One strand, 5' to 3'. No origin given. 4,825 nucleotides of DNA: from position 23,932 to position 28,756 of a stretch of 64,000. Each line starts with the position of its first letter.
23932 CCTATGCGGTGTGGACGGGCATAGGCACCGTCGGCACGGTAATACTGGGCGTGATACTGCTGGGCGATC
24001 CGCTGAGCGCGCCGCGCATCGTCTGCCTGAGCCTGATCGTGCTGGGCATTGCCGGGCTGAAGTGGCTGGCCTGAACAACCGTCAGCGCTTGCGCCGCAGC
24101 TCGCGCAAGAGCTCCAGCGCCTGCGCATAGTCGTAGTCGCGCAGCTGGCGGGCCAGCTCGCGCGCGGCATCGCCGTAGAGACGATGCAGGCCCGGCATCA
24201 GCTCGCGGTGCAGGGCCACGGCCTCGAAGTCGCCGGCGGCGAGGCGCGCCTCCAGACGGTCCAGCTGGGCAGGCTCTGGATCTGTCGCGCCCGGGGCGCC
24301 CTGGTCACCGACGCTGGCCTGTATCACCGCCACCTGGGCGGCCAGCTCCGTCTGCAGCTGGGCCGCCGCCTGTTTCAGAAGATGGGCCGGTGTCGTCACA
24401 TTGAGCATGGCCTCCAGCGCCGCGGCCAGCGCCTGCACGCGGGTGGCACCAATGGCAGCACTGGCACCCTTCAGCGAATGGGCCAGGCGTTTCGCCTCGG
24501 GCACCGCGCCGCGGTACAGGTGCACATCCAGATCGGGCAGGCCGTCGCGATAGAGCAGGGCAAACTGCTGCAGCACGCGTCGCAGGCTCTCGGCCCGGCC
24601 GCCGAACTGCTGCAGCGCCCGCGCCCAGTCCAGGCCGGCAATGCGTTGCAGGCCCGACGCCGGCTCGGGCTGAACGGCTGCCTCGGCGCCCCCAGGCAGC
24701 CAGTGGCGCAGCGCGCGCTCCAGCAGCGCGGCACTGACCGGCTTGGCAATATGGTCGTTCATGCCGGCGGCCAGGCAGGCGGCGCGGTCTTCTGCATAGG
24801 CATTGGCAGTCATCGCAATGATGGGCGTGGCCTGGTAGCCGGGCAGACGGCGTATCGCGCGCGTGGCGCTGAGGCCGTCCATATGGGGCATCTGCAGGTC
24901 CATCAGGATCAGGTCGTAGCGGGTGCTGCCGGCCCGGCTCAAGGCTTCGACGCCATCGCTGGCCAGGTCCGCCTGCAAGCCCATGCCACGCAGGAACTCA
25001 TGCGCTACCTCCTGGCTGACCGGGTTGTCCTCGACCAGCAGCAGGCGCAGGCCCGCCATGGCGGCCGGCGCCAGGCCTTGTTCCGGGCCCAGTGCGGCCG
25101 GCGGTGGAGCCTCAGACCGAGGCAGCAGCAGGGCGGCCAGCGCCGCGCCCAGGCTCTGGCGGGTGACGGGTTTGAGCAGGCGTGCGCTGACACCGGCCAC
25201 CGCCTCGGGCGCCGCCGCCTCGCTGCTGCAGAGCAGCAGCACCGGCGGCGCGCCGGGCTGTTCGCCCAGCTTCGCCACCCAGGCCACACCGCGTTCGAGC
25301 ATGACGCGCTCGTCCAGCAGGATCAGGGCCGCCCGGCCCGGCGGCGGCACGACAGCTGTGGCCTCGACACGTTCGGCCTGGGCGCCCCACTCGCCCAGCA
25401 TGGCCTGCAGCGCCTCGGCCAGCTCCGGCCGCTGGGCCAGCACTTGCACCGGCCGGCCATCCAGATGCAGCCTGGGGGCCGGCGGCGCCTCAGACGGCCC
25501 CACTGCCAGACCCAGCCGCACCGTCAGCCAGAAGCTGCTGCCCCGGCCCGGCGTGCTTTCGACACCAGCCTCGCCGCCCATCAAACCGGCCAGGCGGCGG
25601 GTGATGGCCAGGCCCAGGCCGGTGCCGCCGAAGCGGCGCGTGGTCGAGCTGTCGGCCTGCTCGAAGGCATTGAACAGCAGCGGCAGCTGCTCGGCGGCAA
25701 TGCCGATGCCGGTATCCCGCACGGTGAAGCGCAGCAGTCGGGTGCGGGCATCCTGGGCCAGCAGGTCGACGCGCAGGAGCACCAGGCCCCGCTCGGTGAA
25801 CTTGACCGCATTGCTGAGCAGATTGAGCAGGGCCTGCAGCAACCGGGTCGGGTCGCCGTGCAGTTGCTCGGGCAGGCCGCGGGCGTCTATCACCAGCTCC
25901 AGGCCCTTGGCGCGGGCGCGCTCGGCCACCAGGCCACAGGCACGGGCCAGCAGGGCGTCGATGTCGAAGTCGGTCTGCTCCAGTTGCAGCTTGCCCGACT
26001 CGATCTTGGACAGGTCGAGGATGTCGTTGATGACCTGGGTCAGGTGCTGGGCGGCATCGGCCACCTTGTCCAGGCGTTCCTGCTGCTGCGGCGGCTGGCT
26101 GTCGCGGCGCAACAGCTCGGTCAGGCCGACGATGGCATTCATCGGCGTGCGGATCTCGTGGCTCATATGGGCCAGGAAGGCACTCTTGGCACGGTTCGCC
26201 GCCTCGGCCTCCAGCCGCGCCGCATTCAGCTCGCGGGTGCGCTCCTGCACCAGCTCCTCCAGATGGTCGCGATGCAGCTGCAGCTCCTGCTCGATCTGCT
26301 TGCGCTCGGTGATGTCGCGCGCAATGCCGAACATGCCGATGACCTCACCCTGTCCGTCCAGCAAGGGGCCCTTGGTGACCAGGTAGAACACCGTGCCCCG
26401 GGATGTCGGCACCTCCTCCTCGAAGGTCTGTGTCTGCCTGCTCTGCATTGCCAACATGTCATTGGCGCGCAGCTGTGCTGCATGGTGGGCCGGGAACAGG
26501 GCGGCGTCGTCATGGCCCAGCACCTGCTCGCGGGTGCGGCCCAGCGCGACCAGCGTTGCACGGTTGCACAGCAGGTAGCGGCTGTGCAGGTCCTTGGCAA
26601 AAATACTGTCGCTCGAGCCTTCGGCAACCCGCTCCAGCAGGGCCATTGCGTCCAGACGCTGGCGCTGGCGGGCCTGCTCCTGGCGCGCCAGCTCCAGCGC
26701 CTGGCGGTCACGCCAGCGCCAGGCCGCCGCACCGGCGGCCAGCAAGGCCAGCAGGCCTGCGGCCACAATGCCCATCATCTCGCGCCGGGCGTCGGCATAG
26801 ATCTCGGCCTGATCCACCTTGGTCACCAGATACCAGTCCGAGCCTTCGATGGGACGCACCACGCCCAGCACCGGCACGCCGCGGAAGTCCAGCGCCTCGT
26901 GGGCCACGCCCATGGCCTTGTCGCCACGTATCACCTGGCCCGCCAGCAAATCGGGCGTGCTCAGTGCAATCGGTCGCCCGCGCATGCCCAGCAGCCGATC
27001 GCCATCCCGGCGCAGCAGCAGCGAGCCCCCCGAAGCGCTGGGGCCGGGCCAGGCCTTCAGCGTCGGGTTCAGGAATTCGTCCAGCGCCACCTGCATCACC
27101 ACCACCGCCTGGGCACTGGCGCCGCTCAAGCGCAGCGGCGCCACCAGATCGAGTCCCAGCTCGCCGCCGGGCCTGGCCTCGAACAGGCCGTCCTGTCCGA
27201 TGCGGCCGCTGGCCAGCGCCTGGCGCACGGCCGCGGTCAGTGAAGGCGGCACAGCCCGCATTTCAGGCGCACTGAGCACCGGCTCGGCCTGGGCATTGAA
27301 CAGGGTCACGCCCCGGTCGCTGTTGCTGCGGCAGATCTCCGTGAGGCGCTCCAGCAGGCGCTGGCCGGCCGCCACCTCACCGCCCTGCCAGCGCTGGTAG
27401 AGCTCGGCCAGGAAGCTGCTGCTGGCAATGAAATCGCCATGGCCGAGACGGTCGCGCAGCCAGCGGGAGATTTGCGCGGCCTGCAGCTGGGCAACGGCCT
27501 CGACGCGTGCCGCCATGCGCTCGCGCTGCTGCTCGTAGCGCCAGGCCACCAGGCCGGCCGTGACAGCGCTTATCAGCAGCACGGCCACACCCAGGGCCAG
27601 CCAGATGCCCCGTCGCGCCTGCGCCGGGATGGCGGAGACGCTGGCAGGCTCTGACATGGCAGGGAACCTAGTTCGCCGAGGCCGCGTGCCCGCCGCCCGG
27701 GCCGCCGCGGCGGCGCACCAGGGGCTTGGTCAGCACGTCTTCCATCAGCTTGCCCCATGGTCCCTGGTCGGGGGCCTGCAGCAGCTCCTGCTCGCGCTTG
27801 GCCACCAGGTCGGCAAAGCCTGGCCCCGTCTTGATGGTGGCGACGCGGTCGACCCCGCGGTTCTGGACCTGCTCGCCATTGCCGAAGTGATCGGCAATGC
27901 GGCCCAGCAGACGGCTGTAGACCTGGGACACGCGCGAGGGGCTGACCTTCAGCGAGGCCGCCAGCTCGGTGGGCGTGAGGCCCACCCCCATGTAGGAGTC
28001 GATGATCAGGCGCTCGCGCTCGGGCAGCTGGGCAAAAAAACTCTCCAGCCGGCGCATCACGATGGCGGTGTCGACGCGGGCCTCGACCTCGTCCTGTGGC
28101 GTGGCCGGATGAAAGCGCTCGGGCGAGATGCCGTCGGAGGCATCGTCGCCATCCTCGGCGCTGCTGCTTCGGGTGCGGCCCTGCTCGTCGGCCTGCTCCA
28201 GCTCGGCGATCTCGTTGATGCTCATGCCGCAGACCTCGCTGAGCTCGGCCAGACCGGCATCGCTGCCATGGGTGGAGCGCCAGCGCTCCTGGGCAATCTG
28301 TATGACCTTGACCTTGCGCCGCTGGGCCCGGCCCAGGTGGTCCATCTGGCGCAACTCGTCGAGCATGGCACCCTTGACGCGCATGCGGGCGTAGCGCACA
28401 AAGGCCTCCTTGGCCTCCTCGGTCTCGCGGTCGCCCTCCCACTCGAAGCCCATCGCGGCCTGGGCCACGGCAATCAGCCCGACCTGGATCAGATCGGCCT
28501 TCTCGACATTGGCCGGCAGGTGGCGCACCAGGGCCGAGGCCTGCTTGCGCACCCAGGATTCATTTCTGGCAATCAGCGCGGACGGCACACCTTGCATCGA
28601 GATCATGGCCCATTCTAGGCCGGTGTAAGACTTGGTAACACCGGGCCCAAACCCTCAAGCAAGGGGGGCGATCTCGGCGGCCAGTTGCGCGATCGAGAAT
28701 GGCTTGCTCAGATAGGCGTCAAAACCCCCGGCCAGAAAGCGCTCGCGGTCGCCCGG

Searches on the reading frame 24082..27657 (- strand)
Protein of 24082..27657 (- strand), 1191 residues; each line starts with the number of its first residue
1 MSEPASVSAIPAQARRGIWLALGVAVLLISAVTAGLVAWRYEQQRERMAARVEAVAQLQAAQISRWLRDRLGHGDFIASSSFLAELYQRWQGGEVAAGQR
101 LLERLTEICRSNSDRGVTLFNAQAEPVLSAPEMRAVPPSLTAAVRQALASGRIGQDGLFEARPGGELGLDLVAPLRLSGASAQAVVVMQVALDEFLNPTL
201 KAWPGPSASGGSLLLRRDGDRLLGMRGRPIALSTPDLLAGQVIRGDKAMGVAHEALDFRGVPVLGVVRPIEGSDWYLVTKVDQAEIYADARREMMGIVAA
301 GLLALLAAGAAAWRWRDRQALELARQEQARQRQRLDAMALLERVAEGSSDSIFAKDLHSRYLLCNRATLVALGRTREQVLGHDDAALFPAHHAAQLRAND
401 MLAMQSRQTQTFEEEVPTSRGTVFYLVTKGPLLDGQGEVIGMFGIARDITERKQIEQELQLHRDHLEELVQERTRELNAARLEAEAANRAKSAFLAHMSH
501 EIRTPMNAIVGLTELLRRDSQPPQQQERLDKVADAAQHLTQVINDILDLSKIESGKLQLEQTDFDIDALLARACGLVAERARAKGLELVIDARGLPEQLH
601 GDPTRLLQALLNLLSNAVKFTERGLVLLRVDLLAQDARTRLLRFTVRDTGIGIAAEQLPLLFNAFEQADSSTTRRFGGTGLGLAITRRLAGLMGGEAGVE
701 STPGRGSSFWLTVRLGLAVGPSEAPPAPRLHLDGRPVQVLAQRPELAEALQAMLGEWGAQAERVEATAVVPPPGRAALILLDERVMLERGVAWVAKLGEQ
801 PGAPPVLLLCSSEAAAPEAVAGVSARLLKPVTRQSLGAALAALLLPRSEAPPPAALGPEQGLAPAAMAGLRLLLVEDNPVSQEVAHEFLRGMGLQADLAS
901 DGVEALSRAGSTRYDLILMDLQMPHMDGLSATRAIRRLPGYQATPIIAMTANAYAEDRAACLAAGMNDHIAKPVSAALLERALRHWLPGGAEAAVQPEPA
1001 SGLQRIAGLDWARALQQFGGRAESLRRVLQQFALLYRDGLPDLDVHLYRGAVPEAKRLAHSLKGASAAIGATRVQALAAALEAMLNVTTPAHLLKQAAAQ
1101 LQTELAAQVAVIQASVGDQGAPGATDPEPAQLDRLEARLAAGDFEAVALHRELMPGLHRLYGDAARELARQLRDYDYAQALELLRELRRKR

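Call 55: search_protein_families(library=pfam, proteins=[window:24082-27657:-], max_evalue=0.00001)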
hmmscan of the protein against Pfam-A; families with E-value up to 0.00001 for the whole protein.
window:24082-27657:- (1191 aa): 7 families
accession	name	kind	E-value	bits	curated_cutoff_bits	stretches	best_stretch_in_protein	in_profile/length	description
PF00072.30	Response_reg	-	4.4e-29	101.3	30.2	1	873-983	2-110/111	Response regulator receiver domain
PF02518.31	HATPase_c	-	8.2e-27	94.3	26.4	1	601-715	1-109/111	Histidine kinase-, DNA gyrase B-, and HSP90-like ATPase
PF08448.16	PAS_4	-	6.7e-22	78.2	23.1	1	346-454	2-110/110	PAS fold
PF00512.31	HisKA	-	7.3e-22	77.6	26.9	1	490-555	1-66/66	His Kinase A (phospho-acceptor) domain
PF00989.32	PAS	-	1.3e-09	38.5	22.6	1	341-449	3-113/113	PAS fold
PF01627.28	Hpt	-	4.3e-09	36.9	24.6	1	1028-1107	2-80/84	Hpt domain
PF13426.13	PAS_9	-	8.3e-09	36.1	27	1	350-451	2-103/103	PAS domain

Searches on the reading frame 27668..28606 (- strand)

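Call 55: search_protein_families(library=pfam, proteins=[window:27668-28606:-], max_evalue=0.00001)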
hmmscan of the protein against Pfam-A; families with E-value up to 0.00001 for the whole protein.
window:27668-28606:- (312 aa): 1 family
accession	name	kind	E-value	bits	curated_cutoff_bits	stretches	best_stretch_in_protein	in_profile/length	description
PF04545.22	Sigma70_r4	-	2.8e-07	30.4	24.1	1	192-236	3-47/50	Sigma-70, region 4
